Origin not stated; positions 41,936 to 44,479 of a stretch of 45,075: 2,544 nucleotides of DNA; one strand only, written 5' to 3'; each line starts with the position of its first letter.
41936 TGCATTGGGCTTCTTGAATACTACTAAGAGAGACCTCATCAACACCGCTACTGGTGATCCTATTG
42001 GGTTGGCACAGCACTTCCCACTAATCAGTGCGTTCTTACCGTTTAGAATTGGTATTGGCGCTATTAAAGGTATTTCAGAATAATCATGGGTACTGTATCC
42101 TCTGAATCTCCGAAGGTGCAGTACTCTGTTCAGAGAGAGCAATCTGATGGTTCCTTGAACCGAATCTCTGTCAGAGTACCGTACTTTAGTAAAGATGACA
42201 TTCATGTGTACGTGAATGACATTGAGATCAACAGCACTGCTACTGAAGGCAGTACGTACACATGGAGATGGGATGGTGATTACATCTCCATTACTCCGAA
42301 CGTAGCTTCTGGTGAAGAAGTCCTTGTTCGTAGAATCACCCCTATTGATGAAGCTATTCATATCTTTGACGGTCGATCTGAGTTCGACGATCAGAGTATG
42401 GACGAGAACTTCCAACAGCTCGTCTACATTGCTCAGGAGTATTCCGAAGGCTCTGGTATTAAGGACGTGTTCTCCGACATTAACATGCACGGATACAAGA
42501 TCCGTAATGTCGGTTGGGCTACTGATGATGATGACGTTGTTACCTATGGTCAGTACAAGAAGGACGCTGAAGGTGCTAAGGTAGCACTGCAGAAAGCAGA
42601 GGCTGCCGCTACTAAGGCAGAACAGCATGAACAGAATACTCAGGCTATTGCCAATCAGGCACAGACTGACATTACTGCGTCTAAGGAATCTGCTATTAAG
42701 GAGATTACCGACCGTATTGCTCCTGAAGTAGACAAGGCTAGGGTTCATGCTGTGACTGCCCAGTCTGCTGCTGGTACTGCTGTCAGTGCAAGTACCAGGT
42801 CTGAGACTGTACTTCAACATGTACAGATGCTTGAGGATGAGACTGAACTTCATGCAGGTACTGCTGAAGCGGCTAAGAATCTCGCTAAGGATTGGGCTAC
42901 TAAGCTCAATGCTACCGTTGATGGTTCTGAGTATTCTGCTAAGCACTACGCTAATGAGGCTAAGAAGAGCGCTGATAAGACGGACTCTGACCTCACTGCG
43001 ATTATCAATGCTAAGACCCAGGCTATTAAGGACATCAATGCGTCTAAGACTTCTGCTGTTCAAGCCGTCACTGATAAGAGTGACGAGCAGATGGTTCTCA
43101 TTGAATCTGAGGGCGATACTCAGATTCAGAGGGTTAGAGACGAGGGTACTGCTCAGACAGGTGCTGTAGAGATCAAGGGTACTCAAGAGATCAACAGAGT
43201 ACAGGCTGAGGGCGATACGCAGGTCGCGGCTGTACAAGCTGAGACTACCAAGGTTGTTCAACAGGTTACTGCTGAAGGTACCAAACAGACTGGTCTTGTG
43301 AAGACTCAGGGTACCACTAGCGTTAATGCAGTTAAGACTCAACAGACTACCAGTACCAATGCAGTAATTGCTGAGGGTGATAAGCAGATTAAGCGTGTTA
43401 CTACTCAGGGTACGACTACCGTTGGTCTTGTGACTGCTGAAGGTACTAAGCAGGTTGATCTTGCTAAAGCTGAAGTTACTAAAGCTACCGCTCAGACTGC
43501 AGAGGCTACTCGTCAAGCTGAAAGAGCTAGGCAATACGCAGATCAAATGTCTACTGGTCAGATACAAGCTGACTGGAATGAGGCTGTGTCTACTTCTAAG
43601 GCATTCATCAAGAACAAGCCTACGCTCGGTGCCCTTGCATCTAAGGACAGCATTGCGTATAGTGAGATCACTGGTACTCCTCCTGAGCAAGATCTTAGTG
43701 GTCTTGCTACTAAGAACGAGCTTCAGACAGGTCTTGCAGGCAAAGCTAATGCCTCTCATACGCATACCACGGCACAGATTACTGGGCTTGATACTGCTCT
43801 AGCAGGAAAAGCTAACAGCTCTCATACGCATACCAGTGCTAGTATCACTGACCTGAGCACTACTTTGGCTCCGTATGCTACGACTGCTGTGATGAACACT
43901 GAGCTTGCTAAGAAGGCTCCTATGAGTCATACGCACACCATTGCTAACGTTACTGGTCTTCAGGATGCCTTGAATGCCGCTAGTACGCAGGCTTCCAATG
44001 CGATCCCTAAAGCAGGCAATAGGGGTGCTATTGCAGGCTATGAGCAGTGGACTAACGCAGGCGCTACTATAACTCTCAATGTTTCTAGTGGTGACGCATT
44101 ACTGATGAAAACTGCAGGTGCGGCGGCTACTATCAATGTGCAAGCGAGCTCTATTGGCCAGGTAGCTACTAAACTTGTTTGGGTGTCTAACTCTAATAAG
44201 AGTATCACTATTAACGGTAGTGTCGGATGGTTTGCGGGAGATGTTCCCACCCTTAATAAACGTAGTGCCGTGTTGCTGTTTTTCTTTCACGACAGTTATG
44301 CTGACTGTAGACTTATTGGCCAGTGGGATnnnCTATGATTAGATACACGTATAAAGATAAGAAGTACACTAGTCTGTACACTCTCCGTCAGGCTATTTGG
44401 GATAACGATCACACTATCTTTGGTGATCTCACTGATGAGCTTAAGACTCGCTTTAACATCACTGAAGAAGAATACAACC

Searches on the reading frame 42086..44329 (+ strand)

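Call 53: search_protein_families(library=pfam, proteins=[window:42086-44329:+], max_evalue=0.001)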
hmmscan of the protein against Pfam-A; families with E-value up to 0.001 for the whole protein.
window:42086-44329:+ (748 aa): 2 families
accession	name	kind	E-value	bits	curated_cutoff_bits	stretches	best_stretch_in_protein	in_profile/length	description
PF12789.12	PTR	-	1.6e-15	57.3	27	2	544-589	15-60/60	Phage tail repeat like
PF03906.20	Phage_T7_tail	-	1.1e-10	41.9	25.2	1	10-158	3-149/157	Phage T7 tail fibre protein, N-terminal domain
